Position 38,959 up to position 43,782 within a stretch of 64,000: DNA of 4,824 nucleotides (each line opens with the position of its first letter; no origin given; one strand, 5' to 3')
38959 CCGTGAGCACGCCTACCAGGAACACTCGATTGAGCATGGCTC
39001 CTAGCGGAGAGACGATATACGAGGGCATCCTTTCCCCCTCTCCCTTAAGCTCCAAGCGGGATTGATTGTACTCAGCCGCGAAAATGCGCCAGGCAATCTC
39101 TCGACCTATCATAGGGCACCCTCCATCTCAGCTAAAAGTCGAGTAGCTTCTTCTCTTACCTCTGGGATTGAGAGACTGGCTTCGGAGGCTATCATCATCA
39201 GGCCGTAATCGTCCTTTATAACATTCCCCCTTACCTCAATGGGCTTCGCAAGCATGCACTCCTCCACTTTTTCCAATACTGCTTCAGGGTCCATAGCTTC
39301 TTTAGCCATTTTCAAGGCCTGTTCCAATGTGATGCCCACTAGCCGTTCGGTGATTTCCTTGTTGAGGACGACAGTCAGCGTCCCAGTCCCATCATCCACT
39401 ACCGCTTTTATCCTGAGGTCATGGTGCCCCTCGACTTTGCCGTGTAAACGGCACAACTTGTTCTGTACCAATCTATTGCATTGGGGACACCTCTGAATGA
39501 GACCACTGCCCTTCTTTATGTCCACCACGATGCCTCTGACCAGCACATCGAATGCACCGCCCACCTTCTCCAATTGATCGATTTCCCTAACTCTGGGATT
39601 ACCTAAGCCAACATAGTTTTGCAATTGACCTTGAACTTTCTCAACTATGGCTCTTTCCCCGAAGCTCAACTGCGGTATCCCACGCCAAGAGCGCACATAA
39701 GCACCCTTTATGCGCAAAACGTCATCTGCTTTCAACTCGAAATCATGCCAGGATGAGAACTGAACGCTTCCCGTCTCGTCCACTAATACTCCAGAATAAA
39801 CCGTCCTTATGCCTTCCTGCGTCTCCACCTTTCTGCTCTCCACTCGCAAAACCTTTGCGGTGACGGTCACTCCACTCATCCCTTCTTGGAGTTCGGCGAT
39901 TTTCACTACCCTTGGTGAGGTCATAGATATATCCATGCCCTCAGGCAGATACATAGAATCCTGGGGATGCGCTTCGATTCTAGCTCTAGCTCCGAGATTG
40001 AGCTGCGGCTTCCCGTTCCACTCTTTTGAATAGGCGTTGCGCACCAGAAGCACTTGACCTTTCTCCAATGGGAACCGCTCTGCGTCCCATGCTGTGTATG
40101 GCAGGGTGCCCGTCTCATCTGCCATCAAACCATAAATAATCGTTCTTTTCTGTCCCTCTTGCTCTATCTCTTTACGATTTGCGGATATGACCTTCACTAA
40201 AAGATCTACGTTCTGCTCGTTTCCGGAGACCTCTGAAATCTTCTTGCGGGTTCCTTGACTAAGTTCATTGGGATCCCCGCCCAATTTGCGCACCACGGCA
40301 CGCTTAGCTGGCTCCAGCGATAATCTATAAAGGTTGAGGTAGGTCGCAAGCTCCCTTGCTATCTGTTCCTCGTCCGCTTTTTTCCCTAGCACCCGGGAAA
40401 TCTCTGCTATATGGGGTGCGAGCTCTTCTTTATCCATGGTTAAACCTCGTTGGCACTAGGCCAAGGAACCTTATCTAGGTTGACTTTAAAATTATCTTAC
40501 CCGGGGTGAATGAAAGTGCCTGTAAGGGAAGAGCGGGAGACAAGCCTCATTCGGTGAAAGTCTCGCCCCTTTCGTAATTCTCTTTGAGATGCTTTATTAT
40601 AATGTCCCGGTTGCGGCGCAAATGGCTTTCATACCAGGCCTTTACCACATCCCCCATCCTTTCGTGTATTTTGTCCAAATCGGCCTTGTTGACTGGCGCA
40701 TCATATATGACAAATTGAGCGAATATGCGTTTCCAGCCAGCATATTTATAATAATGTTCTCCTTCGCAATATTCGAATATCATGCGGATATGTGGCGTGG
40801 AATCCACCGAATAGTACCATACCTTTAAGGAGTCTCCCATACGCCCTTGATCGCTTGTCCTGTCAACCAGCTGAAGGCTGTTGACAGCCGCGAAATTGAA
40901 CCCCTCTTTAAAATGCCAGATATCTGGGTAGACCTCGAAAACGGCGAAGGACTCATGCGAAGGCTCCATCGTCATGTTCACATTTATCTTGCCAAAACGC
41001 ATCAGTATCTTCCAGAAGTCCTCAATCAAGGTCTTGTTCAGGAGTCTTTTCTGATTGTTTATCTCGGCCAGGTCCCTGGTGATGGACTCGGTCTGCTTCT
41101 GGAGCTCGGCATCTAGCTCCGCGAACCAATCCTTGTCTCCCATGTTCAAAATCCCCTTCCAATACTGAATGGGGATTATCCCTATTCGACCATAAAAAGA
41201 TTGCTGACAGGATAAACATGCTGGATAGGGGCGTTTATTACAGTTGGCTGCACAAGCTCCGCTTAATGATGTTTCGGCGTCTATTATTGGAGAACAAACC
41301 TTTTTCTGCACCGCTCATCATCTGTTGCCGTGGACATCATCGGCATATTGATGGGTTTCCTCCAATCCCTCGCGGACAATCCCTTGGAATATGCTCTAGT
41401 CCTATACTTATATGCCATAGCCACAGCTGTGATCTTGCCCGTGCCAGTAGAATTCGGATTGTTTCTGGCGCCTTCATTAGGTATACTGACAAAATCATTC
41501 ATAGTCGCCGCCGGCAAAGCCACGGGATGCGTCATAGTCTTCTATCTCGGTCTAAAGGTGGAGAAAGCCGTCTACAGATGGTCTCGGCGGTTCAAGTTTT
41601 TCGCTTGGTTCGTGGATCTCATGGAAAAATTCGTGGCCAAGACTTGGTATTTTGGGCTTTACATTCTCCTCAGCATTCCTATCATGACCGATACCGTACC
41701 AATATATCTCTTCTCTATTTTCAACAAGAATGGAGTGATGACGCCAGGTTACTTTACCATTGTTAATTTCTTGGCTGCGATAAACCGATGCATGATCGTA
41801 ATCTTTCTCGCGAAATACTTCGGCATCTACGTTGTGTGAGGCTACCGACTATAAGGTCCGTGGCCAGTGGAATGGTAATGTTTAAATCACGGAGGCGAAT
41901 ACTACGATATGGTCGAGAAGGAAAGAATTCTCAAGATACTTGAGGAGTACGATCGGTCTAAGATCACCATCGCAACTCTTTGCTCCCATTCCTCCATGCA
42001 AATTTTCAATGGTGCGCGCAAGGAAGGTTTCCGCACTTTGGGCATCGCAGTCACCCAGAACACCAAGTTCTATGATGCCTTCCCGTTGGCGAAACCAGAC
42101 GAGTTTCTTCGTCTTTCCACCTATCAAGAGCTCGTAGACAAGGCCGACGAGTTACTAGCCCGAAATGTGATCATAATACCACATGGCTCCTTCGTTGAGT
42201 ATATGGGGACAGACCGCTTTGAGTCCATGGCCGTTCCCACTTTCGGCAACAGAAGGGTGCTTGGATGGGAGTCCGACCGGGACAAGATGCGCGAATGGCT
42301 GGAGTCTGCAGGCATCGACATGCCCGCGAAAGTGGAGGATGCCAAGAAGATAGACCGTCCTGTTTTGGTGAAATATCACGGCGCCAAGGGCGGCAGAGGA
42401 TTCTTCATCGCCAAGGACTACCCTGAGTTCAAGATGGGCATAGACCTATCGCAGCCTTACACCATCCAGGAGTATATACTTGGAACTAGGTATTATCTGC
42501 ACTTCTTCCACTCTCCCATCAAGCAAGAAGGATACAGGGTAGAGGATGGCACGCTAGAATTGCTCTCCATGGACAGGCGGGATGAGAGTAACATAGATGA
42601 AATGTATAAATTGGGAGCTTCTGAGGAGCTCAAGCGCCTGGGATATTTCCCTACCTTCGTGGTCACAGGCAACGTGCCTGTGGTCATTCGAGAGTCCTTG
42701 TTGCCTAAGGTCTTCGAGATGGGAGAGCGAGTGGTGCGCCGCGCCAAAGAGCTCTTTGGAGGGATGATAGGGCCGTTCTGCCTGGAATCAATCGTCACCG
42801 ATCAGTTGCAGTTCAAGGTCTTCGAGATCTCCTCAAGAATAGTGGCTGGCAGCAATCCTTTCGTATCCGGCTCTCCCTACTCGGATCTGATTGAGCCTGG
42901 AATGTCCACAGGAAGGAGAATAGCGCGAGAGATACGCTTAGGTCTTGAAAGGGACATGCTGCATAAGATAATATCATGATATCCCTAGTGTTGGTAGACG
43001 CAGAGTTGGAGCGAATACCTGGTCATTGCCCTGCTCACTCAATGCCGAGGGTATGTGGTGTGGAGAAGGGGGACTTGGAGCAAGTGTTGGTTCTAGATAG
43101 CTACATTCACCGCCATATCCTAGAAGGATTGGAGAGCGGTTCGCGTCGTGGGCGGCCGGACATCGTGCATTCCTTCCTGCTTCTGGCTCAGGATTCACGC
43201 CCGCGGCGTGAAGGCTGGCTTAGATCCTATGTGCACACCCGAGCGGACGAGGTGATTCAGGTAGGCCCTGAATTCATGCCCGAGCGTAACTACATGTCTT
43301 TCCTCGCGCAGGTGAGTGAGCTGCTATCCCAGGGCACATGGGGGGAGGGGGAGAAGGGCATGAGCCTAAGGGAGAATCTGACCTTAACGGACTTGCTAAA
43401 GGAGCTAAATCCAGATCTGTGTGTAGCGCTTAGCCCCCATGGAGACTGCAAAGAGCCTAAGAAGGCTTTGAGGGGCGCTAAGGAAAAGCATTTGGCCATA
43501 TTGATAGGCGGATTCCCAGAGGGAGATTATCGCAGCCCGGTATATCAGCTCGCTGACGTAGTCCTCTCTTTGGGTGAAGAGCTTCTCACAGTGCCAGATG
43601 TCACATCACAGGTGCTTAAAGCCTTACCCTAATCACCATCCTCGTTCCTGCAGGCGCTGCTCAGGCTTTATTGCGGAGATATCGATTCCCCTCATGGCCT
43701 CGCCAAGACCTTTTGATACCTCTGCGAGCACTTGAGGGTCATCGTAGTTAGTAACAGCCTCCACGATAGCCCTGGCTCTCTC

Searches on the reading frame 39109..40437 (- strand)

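Call 75: search_protein_families(library=pfam, proteins=[window:39109-40437:-])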
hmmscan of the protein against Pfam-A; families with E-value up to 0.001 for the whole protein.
window:39109-40437:- (442 aa): 3 families
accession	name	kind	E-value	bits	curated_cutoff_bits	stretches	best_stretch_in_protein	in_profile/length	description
PF01336.31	tRNA_anti-codon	-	2.2e-08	34.4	27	0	92-147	11-68/75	OB-fold nucleic acid binding domain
PF21473.3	Ssb-like_OB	-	9.4e-08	32.6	24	0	75-155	6-96/97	Single-stranded DNA binding protein Ssb-like, OB fold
PF16099.11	RMI1_C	-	5e-06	26.8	27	1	340-425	44-123/143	Recq-mediated genome instability protein 1, C-terminal OB-fold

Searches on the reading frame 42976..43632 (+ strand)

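Call 75: search_protein_families(library=pfam, proteins=[window:42976-43632:+])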
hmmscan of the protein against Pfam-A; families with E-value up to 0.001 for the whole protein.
window:42976-43632:+ (218 aa): 1 family
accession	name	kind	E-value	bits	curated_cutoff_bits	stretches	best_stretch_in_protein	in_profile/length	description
PF03587.19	EMG1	-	5.2e-29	101.6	28.2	1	4-206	1-185/197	EMG1/NEP1 methyltransferase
